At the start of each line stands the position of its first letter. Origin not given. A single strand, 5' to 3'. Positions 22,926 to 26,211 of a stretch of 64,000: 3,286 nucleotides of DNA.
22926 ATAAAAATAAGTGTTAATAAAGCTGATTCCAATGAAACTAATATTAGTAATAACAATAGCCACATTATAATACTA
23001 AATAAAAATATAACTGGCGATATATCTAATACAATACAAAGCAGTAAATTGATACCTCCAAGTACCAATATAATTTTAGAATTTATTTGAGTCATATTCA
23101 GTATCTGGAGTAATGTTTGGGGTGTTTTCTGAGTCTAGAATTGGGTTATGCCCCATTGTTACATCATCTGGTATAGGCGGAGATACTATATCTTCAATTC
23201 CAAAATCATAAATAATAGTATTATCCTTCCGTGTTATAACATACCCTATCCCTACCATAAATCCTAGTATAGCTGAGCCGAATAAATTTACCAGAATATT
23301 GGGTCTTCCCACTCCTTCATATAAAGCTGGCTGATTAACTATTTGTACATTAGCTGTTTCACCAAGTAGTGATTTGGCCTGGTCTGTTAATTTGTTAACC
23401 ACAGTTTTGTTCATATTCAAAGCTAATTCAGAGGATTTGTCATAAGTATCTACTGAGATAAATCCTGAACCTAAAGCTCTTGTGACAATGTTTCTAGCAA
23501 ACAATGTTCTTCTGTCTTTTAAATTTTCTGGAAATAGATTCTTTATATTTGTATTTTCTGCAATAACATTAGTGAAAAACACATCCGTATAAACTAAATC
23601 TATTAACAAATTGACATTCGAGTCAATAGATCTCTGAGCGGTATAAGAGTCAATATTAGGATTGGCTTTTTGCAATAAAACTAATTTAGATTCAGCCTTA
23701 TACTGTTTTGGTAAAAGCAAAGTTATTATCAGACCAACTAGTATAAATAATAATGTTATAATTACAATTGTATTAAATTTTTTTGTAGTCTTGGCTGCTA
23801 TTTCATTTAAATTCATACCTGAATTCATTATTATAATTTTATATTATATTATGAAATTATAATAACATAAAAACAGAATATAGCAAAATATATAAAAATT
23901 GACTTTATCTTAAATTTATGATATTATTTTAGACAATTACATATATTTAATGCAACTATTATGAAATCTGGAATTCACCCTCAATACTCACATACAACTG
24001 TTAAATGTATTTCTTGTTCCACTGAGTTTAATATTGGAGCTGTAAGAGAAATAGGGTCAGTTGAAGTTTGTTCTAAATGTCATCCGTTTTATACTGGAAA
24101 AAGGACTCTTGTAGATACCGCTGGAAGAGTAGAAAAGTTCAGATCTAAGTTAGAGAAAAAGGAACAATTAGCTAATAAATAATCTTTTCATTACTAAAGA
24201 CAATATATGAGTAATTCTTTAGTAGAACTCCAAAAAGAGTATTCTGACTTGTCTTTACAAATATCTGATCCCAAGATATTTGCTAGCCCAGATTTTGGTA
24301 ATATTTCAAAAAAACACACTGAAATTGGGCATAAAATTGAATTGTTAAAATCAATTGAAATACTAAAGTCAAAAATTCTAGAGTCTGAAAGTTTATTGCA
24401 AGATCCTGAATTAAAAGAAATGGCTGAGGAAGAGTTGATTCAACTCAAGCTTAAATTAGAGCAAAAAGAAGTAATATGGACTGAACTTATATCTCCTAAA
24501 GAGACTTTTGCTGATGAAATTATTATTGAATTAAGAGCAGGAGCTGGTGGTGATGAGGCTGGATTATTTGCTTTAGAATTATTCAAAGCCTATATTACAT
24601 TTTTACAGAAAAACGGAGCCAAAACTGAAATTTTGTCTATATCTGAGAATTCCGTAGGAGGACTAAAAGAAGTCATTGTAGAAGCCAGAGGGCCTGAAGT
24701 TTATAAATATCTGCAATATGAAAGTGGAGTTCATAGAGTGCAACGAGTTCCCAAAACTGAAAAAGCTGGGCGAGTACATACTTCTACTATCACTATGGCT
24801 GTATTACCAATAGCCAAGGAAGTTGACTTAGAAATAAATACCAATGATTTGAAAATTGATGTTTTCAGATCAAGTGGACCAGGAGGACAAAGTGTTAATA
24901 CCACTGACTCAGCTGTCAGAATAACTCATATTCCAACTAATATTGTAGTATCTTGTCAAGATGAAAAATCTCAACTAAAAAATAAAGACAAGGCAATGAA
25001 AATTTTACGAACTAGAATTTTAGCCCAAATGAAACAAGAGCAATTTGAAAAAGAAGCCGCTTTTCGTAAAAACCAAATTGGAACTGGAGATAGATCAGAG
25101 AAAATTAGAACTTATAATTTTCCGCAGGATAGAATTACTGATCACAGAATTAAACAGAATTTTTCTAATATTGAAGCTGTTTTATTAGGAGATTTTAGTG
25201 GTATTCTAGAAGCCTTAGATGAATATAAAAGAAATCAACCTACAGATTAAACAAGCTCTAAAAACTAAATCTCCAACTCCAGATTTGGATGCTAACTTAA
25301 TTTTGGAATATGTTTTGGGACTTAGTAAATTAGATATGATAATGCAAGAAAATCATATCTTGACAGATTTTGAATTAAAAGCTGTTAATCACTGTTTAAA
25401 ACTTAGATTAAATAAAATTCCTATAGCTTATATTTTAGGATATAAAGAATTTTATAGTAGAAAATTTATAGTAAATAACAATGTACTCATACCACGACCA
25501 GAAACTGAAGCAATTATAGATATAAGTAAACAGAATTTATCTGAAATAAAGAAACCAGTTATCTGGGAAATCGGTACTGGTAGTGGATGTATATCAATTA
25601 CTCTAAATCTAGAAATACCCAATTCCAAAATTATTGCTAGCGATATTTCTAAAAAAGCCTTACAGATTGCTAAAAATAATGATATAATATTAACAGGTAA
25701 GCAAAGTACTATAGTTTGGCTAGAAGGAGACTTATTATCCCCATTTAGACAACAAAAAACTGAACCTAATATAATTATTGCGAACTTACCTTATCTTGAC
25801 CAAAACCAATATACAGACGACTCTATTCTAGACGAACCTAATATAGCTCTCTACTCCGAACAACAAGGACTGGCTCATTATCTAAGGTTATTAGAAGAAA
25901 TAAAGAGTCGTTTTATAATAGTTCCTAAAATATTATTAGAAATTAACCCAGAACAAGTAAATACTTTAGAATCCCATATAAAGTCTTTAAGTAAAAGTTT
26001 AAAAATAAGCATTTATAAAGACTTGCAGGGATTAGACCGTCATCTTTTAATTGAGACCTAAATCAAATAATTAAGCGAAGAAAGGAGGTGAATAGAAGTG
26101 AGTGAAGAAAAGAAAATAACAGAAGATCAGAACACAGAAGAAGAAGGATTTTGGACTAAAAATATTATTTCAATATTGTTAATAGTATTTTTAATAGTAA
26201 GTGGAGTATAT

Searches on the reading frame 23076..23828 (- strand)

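Call 9: search_protein_families(library=pfam, proteins=[window:23076-23828:-], max_evalue=0.01)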
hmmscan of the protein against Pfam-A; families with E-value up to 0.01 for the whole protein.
window:23076-23828:- (250 aa): 2 families
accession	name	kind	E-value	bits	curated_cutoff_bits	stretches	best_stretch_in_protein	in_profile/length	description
PF02706.20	Wzz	-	4.8e-07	30.4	25.5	1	5-87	3-63/91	Chain length determinant protein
PF13807.11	GNVR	-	5.6e-05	23.4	27.7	1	145-201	25-81/82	G-rich domain on putative tyrosine kinase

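Call 12: search_protein_families(library=ncbifam, proteins=[window:23076-23828:-], max_evalue=0.01)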
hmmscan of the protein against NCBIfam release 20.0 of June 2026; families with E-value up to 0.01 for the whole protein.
window:23076-23828:- (250 aa): 3 families
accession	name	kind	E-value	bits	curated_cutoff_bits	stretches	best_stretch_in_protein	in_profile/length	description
TIGR01006.1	polys_exp_MPA1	subfamily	8.2e-08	31.9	296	1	5-201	8-197/226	CspC family polysaccharide chain length determinant protein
TIGR03017.1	EpsF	equivalog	9.5e-06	24.6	422.75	1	6-57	2-53/444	chain length determinant protein EpsF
NF007699.1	PRK10381.1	equivalog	0.00038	19.5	300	0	19-50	41-72/368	LPS O-antigen length regulator Wzz(fepE)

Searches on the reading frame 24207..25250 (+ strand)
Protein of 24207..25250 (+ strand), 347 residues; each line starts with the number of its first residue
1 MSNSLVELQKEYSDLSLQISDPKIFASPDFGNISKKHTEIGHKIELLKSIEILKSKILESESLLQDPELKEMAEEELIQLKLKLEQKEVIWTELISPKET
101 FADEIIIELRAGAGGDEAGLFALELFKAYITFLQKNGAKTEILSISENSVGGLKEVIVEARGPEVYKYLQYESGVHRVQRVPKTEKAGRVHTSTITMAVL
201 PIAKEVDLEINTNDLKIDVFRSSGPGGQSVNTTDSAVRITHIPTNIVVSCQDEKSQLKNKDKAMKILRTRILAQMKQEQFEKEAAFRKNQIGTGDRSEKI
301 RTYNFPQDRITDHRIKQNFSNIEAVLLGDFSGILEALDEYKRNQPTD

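Call 9: search_protein_families(library=pfam, proteins=[window:24207-25250:+], max_evalue=0.01)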
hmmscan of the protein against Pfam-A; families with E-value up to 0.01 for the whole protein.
window:24207-25250:+ (347 aa): 2 families
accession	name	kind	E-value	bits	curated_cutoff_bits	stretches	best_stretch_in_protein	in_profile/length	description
PF03462.23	PCRF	-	1.6e-51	175.3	24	1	8-196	1-193/194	PCRF domain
PF00472.26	RF-1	-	5.2e-44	149.3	35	1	205-314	2-116/116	RF-1 domain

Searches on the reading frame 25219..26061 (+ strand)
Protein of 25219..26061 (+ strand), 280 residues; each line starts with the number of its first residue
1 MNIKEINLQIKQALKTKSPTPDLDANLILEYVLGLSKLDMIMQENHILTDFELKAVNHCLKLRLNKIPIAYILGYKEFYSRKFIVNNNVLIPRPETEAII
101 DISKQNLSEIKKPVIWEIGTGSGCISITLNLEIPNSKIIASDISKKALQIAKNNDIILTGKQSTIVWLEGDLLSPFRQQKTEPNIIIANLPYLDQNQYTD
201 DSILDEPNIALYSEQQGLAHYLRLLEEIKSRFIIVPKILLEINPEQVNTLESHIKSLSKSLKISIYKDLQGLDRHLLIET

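Call 9: search_protein_families(library=pfam, proteins=[window:25219-26061:+], max_evalue=0.01)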
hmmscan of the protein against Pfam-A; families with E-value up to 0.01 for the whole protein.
window:25219-26061:+ (280 aa): 10 families
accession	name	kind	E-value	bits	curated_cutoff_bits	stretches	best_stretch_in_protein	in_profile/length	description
PF17827.6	PrmC_N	-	1.8e-13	51.3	23.4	1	9-74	5-71/71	PrmC N-terminal domain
PF05175.20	MTS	-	1.3e-06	28.6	23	1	106-200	26-116/170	Methyltransferase small domain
PF06325.19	PrmA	-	1.3e-05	25.3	22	1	111-189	162-233/296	Ribosomal protein L11 methyltransferase (PrmA)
PF13847.12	Methyltransf_31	-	0.0001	22.5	27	1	115-154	7-47/145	Methyltransferase domain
PF13649.12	Methyltransf_25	-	0.0006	20.9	27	1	115-174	1-57/97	Methyltransferase domain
PF12847.13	Methyltransf_18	-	0.001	19.5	27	1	112-188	15-89/151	Methyltransferase domain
PF01170.24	UPF0020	-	0.001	19.3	22.3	1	134-195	75-134/197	RMKL-like, methyltransferase domain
PF08242.18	Methyltransf_12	-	0.0024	19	30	1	117-154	2-39/98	Methyltransferase domain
PF11599.14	AviRa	-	0.0041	17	25.7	0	136-159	78-101/232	RRNA methyltransferase AviRa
PF10294.15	Methyltransf_16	-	0.0086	16.3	21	0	106-154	41-88/174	Lysine methyltransferase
